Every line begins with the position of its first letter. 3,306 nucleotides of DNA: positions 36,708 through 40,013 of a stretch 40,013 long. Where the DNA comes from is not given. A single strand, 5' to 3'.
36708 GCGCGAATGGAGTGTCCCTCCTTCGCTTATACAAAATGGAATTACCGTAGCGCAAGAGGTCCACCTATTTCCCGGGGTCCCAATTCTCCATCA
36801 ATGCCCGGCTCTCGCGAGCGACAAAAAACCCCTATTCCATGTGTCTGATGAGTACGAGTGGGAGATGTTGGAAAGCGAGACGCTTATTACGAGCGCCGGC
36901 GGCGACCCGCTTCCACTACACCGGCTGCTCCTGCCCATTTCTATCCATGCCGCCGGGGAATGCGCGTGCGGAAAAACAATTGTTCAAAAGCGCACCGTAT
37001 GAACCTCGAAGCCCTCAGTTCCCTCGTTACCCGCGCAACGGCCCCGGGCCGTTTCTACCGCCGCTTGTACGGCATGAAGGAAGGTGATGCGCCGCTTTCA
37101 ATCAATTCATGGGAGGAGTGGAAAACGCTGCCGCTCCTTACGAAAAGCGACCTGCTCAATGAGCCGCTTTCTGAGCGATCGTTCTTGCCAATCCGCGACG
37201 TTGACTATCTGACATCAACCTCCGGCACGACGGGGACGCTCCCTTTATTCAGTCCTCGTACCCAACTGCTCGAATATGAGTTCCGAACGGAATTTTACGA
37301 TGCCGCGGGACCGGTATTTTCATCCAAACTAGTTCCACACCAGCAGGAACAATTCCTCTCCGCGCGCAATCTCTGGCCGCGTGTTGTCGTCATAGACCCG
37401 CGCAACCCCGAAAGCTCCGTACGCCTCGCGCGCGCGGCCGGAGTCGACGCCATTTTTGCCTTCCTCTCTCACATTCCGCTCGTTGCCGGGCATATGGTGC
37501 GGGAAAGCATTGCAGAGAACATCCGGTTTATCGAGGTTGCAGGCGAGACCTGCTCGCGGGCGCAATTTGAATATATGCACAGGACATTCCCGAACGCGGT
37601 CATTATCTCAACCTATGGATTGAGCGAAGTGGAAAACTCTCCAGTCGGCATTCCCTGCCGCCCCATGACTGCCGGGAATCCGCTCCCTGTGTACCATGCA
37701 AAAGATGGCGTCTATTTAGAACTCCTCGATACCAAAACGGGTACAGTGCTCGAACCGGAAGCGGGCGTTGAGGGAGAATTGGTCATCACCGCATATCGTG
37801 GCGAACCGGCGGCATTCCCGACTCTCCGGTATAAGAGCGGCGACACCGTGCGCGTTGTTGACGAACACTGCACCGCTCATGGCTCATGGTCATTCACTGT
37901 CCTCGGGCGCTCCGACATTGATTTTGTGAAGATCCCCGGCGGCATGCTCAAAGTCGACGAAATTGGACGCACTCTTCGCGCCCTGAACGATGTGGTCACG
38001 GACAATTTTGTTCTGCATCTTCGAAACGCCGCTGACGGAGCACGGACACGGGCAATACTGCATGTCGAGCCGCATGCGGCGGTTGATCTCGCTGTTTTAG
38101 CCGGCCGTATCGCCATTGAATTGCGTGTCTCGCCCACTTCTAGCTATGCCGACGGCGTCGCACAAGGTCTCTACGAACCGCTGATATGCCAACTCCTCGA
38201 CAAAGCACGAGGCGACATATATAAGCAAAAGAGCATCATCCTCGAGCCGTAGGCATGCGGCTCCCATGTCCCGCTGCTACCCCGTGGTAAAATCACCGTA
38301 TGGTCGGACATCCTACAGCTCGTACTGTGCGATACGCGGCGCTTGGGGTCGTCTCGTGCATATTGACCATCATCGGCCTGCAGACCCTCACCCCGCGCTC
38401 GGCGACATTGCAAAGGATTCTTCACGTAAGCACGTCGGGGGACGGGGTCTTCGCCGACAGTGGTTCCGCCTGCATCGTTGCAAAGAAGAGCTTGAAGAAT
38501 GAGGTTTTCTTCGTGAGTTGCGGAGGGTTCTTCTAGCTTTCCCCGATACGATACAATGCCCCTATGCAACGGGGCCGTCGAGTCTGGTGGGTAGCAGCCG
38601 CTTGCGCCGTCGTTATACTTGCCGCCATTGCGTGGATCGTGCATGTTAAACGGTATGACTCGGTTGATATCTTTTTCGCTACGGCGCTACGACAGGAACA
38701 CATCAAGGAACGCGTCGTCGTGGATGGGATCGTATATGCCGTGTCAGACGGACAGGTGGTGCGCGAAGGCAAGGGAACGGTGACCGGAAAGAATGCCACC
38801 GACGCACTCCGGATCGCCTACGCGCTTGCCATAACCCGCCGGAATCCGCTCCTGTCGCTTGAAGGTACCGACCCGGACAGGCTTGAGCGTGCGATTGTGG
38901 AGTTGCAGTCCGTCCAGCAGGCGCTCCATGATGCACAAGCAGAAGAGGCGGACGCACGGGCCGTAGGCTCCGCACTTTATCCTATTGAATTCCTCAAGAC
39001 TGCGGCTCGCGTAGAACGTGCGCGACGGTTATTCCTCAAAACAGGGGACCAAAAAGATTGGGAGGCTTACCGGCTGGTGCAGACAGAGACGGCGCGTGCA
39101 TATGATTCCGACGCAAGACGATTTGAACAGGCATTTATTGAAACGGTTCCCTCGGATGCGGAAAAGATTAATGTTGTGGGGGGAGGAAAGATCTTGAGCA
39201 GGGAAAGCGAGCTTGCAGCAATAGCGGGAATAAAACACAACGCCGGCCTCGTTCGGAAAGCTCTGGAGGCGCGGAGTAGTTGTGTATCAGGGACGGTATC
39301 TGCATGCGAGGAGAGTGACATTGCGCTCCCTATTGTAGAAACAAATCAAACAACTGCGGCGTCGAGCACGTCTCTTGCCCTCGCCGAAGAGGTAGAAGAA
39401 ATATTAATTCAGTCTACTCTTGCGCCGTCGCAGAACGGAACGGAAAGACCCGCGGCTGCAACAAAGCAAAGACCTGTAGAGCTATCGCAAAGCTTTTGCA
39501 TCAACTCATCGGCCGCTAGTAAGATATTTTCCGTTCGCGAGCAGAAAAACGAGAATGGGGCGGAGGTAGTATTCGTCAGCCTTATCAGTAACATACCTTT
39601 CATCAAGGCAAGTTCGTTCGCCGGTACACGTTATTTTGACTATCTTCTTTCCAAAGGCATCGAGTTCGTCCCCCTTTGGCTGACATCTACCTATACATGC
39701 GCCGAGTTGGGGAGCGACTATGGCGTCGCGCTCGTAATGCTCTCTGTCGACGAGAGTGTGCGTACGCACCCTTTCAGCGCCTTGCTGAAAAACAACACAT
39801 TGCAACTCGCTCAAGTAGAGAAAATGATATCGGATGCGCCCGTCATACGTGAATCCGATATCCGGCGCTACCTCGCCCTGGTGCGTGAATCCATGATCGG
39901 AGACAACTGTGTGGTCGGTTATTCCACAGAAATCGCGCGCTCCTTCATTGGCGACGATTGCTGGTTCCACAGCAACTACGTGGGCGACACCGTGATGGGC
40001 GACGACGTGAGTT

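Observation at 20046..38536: Four small membrane-anchored peptides share an invariant C-terminal [FY][VI]SCGGF tail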

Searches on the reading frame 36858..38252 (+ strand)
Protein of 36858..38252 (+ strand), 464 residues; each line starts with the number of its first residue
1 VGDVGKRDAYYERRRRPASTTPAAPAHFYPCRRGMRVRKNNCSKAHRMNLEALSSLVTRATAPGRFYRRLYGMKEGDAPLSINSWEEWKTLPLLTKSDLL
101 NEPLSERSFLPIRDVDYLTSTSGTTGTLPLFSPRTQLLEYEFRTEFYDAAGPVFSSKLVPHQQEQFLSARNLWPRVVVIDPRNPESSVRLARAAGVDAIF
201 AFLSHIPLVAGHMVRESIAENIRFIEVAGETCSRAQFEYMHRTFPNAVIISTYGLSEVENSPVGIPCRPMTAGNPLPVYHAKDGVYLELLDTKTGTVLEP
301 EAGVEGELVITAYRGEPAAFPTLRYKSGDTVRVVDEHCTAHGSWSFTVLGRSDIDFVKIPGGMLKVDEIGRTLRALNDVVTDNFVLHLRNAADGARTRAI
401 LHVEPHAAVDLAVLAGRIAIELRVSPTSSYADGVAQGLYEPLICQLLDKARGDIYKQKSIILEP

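Call 4: search_protein_families(library=pfam, proteins=[window:36858-38252:+])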
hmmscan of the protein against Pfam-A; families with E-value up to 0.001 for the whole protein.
window:36858-38252:+ (464 aa): 1 family
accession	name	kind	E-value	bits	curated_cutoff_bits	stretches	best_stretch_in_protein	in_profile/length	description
PF00501.34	AMP-binding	-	5.4e-05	22.6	29.9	1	217-311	284-375/384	AMP-binding enzyme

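Call 14: search_protein_families(library=ncbifam, max_evalue=0.01, proteins=[window:36858-38252:+])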
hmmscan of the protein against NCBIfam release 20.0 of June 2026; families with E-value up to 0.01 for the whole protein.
window:36858-38252:+ (464 aa): 7 families
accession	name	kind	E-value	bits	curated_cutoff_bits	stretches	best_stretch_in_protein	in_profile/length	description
NF045666.1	DVU1553_fam_AMP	equivalog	1.7e-16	60.2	300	2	178-339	165-316/331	DVU_1553 family AMP-dependent CoA ligase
NF041878.1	paak_haloarch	equivalog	5.3e-16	58.2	700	1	221-379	201-351/427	phenylacetate--CoA ligase PaaK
TIGR02155.1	PA_CoA_ligase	equivalog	6.2e-12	44.8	646.3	1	248-390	222-353/422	phenylacetate--CoA ligase PaaK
NF053551.1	FlxY_rubin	equivalog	3e-11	42.7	520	1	280-392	254-360/424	flexirubin biosynthesis putative acyl-CoA ligase FlxY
TIGR01733.1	AA-adenyl-dom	subfamily_domain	1.7e-10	40.3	317.4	1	193-379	206-404/409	amino acid adenylation domain-containing protein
NF003417.0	PRK04813.1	subfamily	7.8e-05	21.4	476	1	222-375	263-420/505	D-alanine--poly(phosphoribitol) ligase subunit DltA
TIGR01734.1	D-ala-DACP-lig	equivalog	0.00016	20.4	559.85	1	212-313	252-357/504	D-alanine--poly(phosphoribitol) ligase subunit DltA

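Call 71: search_protein_families(library=padloc, max_evalue=0.01, proteins=[window:36858-38252:+])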
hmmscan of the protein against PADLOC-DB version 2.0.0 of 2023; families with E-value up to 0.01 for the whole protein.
window:36858-38252:+ (464 aa): 0 families

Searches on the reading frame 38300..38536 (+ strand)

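Call 45: search_protein_families(library=pfam, max_evalue=10, proteins=[window:38300-38536:+])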
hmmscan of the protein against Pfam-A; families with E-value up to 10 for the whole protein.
window:38300-38536:+ (78 aa): 2 families
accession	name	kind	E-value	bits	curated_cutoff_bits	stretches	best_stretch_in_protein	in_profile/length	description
PF02665.19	Nitrate_red_gam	-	0.091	12.8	22.9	1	13-50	88-125/217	Nitrate reductase gamma subunit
PF05461.16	ApoL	-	0.3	10.9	25.9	1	14-53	94-132/298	Apolipoprotein L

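Call 71: search_protein_families(library=padloc, max_evalue=0.01, proteins=[window:38300-38536:+])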
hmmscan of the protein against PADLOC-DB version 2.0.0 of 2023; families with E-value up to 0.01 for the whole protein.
window:38300-38536:+ (78 aa): 0 families

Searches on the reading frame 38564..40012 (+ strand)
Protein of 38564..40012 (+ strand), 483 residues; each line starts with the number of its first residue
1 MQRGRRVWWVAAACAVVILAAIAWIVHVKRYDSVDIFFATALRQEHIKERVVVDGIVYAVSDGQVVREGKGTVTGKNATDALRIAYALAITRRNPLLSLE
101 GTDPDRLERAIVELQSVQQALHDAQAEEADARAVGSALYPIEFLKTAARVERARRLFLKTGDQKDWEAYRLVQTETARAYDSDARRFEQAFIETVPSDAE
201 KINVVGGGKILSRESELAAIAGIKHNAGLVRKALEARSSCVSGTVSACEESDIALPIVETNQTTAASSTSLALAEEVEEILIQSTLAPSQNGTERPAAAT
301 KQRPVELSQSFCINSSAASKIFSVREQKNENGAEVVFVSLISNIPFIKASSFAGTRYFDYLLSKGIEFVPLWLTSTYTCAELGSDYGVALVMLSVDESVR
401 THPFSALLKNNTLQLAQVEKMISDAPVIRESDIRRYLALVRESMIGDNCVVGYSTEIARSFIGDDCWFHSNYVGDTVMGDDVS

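Call 75: search_protein_families(library=pfam, max_evalue=0.01, proteins=[window:38564-40012:+])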
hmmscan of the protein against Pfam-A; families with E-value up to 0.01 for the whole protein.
window:38564-40012:+ (483 aa): 1 family
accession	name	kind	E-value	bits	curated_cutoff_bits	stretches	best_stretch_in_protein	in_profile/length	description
PF25084.1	LbH_EIF2B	-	0.0012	19.3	54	1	429-471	26-67/105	EIF2B subunit epsilon LbH domain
